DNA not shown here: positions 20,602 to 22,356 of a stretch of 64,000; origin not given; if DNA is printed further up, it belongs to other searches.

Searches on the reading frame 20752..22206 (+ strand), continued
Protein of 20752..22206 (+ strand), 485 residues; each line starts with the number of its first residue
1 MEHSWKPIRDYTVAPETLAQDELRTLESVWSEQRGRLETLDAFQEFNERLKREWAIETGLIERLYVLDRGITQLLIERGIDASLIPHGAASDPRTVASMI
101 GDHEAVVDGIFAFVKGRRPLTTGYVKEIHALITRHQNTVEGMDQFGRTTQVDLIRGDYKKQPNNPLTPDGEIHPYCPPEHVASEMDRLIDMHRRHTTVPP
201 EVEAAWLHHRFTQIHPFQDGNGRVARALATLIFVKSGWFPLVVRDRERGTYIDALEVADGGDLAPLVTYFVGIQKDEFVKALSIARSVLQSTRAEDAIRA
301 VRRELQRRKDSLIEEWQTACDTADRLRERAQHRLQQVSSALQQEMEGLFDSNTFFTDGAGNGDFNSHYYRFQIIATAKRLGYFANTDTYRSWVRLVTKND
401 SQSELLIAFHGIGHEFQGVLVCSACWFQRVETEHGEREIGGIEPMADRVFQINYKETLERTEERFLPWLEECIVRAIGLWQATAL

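Call 41: fold_search(model_id=the predicted structure, library=pdb)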
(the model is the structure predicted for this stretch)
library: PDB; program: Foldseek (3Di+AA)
matches with E <= 10: 333; with E <= 0.001: 34
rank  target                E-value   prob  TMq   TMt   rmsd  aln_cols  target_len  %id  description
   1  3cuc_B                6.6e-09  1.00  0.38  0.64   6.3       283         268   23  CRYSTAL STRUCTURE OF A FIC DOMAIN CONTAINING SIGNALING PROTEIN (BT_2513) FROM BACTEROIDES THETAIOTAOMICRON VPI-5482 AT (released 2008-04-29)
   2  9yz5_A                1.9e-07  1.00  0.37  0.51   6.1       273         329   20  human FicD bound with farnesyl pyrophosphate (released 2026-02-25)
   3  7b7z_A                2.3e-07  1.00  0.36  0.49   6.1       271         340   20  DeAMPylation complex of monomeric FICD and AMPylated BiP (state 1) (released 2021-07-07)
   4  6zmd_B                2.6e-07  1.00  0.36  0.49   6.6       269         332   20  Crystal structure of HYPE covalently tethered to BiP bound to AMP-PNP (released 2021-04-14)
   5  6i7h                  2.7e-07  1.00  0.37  0.51   6.1       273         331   21  Crystal structure of dimeric FICD mutant K256S (released 2019-09-25)
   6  6i7i                  3.0e-07  1.00  0.36  0.50   6.1       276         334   20  Crystal structure of dimeric FICD mutant K256A complexed with MgATP (released 2019-09-25)
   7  6i7k                  3.2e-07  1.00  0.37  0.51   6.2       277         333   20  Crystal structure of monomeric FICD mutant L258D complexed with MgATP (released 2019-09-25)
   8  4u0u_A                3.3e-07  1.00  0.37  0.51   6.5       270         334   21  Wild type eukaryotic fic domain containing protein with ADP (released 2014-12-10)
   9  6i7l                  3.5e-07  1.00  0.37  0.50   6.2       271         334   21  Crystal structure of monomeric FICD mutant L258D complexed with MgAMP-PNP (released 2019-09-25)
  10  6i7g_B                3.9e-07  1.00  0.37  0.50   6.1       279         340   20  Crystal structure of dimeric wild type FICD complexed with ATP (released 2019-09-25)
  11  4u04_B                4.3e-07  1.00  0.35  0.49   6.8       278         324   18  Structure of a eukaryotic fic domain containing protein (released 2014-12-10)
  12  4rgl                  5.4e-07  1.00  0.37  0.51   6.5       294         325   23  Crystal structure of a Fic family protein (Dde_2494) from Desulfovibrio desulfuricans G20 at 2.70 A resolution (released 2014-10-29)
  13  4u07_A                6.0e-07  1.00  0.37  0.53   6.1       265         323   20  ATP bound to eukaryotic FIC domain containing protein (released 2014-12-10)
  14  4u0z_G                6.3e-07  1.00  0.33  0.47   7.1       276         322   20  Eukaryotic Fic Domain containing protein with bound APCPP (released 2014-12-10)
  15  4u0z_B                7.8e-07  1.00  0.36  0.50   5.9       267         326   20  Eukaryotic Fic Domain containing protein with bound APCPP (released 2014-12-10)
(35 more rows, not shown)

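Call 43: search_solved_structures(query=A3, max_evalue=0.001, show_alignments=5)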
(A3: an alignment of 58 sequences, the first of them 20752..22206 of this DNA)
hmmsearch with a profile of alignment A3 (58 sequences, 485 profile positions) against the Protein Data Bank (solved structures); distinct sequences matched with E-value up to 0.001: 28.
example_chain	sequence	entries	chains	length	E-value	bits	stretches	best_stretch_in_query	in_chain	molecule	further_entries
3cuc_A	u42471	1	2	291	1.9e-27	99.1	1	103-260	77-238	Protein of unknown function with a Fic domain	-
6i7j_A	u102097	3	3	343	1e-17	67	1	177-275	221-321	Adenosine monophosphate-protein transferase FICD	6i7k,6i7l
4u04_A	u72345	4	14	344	1.1e-17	66.9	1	177-275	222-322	Adenosine monophosphate-protein transferase FICD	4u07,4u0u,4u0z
6i7g_A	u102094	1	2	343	1.1e-17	66.9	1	177-275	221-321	Adenosine monophosphate-protein transferase FICD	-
4u0s_A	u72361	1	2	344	1.2e-17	66.8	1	177-275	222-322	Adenosine monophosphate-protein transferase FICD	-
6i7h_A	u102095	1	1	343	1.2e-17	66.8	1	177-275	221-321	Adenosine monophosphate-protein transferase FICD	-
6i7i_A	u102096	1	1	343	1.2e-17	66.8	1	177-275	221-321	Adenosine monophosphate-protein transferase FICD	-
9yz5_A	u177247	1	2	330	1.2e-17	66.8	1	177-274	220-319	Protein adenylyltransferase FICD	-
6zmd_B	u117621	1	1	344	1.4e-16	63.3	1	177-275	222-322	Protein adenylyltransferase FICD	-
5jj6_A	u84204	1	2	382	2.4e-16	62.5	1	177-284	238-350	Adenosine monophosphate-protein transferase FICD homolog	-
5jj7_A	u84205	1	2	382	2.6e-16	62.4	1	177-284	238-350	Adenosine monophosphate-protein transferase FICD homolog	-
7b7z_A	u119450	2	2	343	3.3e-16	62.1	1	177-275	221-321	Protein adenylyltransferase FICD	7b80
7cb8_A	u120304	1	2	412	6.8e-16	61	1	176-278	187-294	Fic-domain containing protein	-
4x2e_A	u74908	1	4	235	1.7e-13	53.1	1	150-274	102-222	Fic family protein putative filamentation induced by cAMP protein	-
4x2c_A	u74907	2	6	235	1.7e-13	53.1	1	150-274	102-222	Fic family protein putative filamentation induced by cAMP protein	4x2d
4rgl_A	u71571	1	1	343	1.1e-09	40.6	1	157-285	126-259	Filamentation induced by cAMP protein Fic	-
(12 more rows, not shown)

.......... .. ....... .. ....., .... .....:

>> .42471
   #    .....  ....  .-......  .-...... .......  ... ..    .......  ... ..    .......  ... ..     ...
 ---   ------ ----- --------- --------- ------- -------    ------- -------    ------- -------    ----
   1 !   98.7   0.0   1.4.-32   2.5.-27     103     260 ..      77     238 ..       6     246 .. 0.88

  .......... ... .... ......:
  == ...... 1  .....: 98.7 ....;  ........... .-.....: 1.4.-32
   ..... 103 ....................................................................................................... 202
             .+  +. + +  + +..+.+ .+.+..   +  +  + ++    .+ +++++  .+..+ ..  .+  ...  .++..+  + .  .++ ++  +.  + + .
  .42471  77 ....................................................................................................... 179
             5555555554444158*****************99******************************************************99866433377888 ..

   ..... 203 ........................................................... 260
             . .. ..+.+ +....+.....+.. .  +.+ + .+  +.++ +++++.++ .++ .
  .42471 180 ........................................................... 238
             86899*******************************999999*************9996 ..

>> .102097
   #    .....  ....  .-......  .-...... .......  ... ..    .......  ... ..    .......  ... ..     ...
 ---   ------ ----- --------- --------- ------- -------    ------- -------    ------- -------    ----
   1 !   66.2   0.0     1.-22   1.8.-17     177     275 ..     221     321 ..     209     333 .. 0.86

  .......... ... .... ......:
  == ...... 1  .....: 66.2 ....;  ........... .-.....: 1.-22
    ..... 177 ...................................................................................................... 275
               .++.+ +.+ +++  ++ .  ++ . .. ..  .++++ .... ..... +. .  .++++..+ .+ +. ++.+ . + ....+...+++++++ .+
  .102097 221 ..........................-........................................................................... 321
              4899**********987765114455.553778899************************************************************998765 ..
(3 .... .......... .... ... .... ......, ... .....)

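Call 62: list_cluster_members(proteins=[window:20752-22206:+, window:22332-22544:+])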
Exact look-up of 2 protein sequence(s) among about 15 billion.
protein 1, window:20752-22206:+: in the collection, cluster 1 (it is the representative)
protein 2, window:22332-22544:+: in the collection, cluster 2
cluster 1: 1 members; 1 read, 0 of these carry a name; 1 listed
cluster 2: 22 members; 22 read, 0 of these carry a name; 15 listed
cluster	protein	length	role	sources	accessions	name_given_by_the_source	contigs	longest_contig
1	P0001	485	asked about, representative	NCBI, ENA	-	-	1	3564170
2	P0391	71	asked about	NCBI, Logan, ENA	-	-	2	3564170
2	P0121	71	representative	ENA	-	-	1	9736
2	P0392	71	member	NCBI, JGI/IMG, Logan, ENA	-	-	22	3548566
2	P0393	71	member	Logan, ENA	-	-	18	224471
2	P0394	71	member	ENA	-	-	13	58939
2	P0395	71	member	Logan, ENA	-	-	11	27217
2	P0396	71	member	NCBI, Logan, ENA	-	-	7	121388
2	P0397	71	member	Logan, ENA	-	-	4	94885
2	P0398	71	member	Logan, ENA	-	-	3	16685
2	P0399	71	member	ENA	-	-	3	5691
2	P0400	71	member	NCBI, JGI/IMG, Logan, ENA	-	-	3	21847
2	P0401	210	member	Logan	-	-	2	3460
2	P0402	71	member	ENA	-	-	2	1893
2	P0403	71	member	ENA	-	-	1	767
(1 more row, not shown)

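Call 63: find_encoding_contigs(protein=P0396, flank=5000, max_places=4)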
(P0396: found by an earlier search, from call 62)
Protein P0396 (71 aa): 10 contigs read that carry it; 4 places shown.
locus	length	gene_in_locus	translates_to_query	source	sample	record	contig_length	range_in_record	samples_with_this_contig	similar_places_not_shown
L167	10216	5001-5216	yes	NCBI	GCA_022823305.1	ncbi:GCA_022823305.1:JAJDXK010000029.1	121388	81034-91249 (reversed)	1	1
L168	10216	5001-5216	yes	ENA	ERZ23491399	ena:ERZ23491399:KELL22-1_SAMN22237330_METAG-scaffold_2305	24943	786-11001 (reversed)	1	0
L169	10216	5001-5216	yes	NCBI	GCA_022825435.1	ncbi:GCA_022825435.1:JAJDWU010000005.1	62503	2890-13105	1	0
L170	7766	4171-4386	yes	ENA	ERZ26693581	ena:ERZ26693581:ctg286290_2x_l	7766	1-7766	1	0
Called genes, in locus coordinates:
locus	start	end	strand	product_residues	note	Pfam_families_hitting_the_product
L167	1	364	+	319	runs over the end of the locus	PF00389:2-Hacid_dh, PF02826:2-Hacid_dh_C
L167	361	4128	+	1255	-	PF05378:Hydant_A_N, PF01968:Hydantoinase_A, PF19278:Hydant_A_C, PF02538:Hydantoinase_B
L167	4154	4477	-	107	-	PF13560:HTH_31 (weak), PF01381:HTH_3 (faint)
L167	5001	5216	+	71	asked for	PF24273:TRASH_HVO_1752_C (weak)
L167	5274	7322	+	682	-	PF05378:Hydant_A_N, PF01968:Hydantoinase_A, PF19278:Hydant_A_C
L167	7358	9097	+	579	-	PF02538:Hydantoinase_B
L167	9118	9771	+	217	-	PF07879:PHB_acc_N, PF05233:PHB_acc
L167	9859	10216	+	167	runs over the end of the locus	-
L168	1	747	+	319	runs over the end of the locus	PF00389:2-Hacid_dh, PF02826:2-Hacid_dh_C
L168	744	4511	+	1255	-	PF05378:Hydant_A_N, PF01968:Hydantoinase_A, PF19278:Hydant_A_C, PF02538:Hydantoinase_B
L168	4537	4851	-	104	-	PF13560:HTH_31 (faint)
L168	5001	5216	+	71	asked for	PF24273:TRASH_HVO_1752_C (weak)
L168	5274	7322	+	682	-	PF05378:Hydant_A_N, PF01968:Hydantoinase_A, PF19278:Hydant_A_C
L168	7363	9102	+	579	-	PF02538:Hydantoinase_B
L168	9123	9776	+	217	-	PF07879:PHB_acc_N, PF05233:PHB_acc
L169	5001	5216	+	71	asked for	PF24273:TRASH_HVO_1752_C (weak)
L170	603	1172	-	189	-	-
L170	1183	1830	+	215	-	PF19278:Hydant_A_C, PF02538:Hydantoinase_B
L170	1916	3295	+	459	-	PF02538:Hydantoinase_B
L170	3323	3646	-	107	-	PF13560:HTH_31 (weak)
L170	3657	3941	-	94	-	PF05015:HigB-like_toxin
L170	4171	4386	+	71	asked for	PF24273:TRASH_HVO_1752_C (weak)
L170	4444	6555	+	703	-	PF05378:Hydant_A_N, PF01968:Hydantoinase_A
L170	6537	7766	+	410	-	?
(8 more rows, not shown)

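Call 71: find_related_loci(query=A1, collection=viral_contigs, flank=6000)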
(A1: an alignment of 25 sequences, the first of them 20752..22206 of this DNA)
Query A1 (485 aa) in viral_contigs; peptide patterns used: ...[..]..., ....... (x = any residue, [..] = any of these).
98 stretches matched a pattern; 1 encode a relative of the query (tblastn E <= 1e-3); 1 distinct loci.
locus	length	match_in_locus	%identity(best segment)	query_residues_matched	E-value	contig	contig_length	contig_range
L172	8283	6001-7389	42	8-470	9e-116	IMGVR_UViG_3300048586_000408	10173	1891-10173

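Call 72: search_dna_similar(query=window:20752-22206:+, collection=plasmids, mode=protein, max_rows=12)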
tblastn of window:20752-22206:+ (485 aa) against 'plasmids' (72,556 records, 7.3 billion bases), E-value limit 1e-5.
Records with a match: 299; places in all: 305; records where one place covers at least 80% of the query: 0.
Best place of each record, by identity: <60% 299.
By first word of the organism name: Phaeobacter 56; Bradyrhizobium 12; Thermus 12; Citrobacter 12; Mycetohabitans 8; Helicobacter 8; Bacteroides 7; Lactobacillus 7; Clostridium 6; Bacillus 6; and 82 more.
By predicted mobility (MOB-suite, as given by PLSDB): non-mobilizable 197; mobilizable 54; conjugative 48.
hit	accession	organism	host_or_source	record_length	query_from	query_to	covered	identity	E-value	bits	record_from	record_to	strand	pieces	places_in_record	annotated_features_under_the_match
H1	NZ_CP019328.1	Natronorubrum daqingense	-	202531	50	344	61%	29.1%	4e-8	64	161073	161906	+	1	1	Fic family protein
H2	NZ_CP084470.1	Natrinema salinisoli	cell culture,saline soil sediment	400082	50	326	57%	29.4%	4e-6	57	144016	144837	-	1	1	Fic family protein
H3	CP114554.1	Candidatus Manganitrophus sp.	activated carbon metagenome,metagenomic ...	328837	24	337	65%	25.1%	2e-6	59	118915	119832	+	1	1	Fic family protein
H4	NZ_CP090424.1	Stenotrophomonas maltophilia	bateria,From China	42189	49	270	46%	35.2%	2e-27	124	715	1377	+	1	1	record has no annotation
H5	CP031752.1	Cereibacter sphaeroides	cell culture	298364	50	299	52%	28.8%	9e-10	69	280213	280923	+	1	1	Fic family protein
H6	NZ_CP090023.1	Cereibacter azotoformans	cell culture,Aquaculture sediment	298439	50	299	52%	28.8%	9e-10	69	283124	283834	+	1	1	Fic family protein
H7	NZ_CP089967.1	Cereibacter azotoformans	Owen's River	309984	50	299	52%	28.8%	2e-9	68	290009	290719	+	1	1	Fic family protein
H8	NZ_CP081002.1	Sphingobium sp. V4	cell culture,soil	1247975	31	308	57%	24.8%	1e-7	62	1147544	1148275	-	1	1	record has no annotation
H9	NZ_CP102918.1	Clostridium botulinum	Pate collected as part of botulism ...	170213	38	290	52%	27.1%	2e-11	74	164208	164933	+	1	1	Fic family protein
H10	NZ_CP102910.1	Clostridium botulinum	Homo sapiens,Fecal sample from botulism ...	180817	38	290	52%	27.1%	2e-11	74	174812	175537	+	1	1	Fic family protein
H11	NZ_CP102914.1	Clostridium botulinum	Homo sapiens,Fecal sample from botulism ...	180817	38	290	52%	27.1%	2e-11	74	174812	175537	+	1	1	Fic family protein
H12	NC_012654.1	Clostridium botulinum Ba4 str. 657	-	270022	38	290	52%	27.1%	2e-11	74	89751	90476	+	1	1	Fic family protein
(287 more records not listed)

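Call 73: get_annotated_region(hit=H4, flank=600)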
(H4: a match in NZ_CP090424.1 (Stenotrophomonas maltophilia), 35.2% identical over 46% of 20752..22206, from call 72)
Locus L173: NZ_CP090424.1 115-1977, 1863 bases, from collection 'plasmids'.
description: Stenotrophomonas maltophilia strain GYH plasmid unnamed4, complete sequence
organism: Stenotrophomonas maltophilia (NCBI taxid 40324)
taxonomy: Bacteria; Pseudomonadota; Gammaproteobacteria; Lysobacterales; Lysobacteraceae; Stenotrophomonas; Stenotrophomonas maltophilia
host: -; source: bateria,From China; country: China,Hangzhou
typing (MOB-suite, as given by PLSDB): non-mobilizable; replicon rep_cluster_2350
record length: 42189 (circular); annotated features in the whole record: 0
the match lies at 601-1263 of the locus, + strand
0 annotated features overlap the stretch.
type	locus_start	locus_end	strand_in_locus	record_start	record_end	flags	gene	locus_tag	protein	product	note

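Call 74: get_annotated_region(hit=H9, flank=600)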
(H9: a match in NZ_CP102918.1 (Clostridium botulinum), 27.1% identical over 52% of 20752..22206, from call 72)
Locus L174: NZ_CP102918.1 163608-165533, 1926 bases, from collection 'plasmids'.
description: Clostridium botulinum strain PA9508B plasmid unnamed1, complete sequence
organism: Clostridium botulinum (NCBI taxid 1491)
taxonomy: Bacteria; Bacillota; Clostridia; Eubacteriales; Clostridiaceae; Clostridium; Clostridium botulinum
host: -; source: Pate collected as part of botulism investigation; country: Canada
typing (MOB-suite, as given by PLSDB): non-mobilizable
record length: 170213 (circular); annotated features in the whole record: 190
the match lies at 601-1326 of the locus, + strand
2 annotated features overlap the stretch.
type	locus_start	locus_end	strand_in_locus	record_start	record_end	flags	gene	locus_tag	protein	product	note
CDS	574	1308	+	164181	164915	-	-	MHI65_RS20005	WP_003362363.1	Fic family protein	-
CDS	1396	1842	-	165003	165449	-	-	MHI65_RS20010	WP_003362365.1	single-stranded DNA-binding protein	-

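Call 75: get_annotated_region(hit=H5, flank=600)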
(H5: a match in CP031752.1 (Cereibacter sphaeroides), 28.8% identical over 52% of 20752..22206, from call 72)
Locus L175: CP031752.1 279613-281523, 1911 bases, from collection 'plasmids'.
description: Cereibacter sphaeroides strain EBL0706 plasmid p.A, complete sequence
organism: Cereibacter sphaeroides (NCBI taxid 1063)
taxonomy: Bacteria; Pseudomonadota; Alphaproteobacteria; Rhodobacterales; Paracoccaceae; Cereibacter; Cereibacter sphaeroides
host: -; source: cell culture; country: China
typing (MOB-suite, as given by PLSDB): non-mobilizable; replicon rep_cluster_252
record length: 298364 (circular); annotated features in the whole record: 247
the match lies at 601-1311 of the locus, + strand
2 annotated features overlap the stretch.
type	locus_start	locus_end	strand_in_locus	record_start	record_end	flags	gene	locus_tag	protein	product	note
CDS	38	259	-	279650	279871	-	-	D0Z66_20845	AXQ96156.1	hypothetical protein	-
CDS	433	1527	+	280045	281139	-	-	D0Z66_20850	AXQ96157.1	Fic family protein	-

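Call 80: search_protein_families(library=phrogs, proteins=[window:20752-22206:+], max_evalue=0.01)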
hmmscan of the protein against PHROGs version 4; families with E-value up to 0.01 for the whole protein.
window:20752-22206:+ (485 aa): 6 families
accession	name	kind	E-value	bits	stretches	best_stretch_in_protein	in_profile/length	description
phrog_5978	-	unknown function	1.5e-23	84.5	1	98-359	90-346/364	-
phrog_11900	-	unknown function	7.4e-18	65.9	1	103-280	58-223/230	-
phrog_23170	-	unknown function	7.5e-06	26.7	1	202-238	112-148/191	-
phrog_13548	-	unknown function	1.5e-05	25.2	1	176-238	164-225/379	-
phrog_577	-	moron, auxiliary metabolic gene and host takeover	0.0012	19.7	1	201-235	53-86/128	Doc-like toxin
phrog_12747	-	unknown function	0.0034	18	0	205-238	128-161/211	-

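Call 83: find_encoding_contigs(protein=P0007, flank=5000, max_places=1)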
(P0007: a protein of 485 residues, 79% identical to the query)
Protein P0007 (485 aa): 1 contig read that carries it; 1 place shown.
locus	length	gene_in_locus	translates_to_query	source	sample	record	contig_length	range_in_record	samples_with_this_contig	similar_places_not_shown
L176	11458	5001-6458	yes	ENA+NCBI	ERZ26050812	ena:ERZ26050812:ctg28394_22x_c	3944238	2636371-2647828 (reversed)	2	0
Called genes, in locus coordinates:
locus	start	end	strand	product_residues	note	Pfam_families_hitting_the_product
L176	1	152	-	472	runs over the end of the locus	PF00224:PK, PF02887:PK_C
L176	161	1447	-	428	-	PF13660:DUF4147, PF05161:MOFRL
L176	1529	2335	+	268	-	PF05013:FGase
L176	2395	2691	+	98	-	PF06844:DUF1244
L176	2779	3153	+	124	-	PF03992:ABM (faint)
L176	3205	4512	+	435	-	PF05935:Arylsulfotrans, PF14269:Arylsulfotran_2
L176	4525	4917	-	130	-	PF01042:Ribonuc_L-PSP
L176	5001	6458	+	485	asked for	PF02661:Fic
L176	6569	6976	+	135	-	PF01042:Ribonuc_L-PSP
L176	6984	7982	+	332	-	PF00355:Rieske, PF19112:VanA_C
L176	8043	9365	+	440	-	PF00355:Rieske, PF00848:Ring_hydroxyl_A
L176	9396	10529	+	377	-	PF00296:Bac_luciferase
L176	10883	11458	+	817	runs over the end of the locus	PF00082:Peptidase_S8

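Call 84: find_encoding_contigs(protein=P0010, flank=5000, max_places=1)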
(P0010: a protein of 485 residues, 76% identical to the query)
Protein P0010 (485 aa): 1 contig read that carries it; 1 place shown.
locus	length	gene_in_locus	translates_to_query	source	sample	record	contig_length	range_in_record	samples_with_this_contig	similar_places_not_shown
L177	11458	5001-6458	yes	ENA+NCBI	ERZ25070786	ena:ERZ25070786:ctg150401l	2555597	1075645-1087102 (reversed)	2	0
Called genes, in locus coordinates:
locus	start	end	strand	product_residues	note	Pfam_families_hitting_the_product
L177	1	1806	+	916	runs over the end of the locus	PF07715:Plug, PF00593:TonB_dep_Rec_b-barrel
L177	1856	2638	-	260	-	-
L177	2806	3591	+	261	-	PF11967:RecO_N, PF02565:RecO_C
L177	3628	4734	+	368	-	-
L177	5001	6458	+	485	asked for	PF02661:Fic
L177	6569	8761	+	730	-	PF03712:Cu2_monoox_C (weak)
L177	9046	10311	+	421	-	PF01408:GFO_IDH_MocA, PF19051:GFO_IDH_MocA_C2, PF02894:GFO_IDH_MocA_C, PF22725:GFO_IDH_MocA_C3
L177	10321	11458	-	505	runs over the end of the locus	PF00884:Sulfatase, PF01663:Phosphodiest (faint)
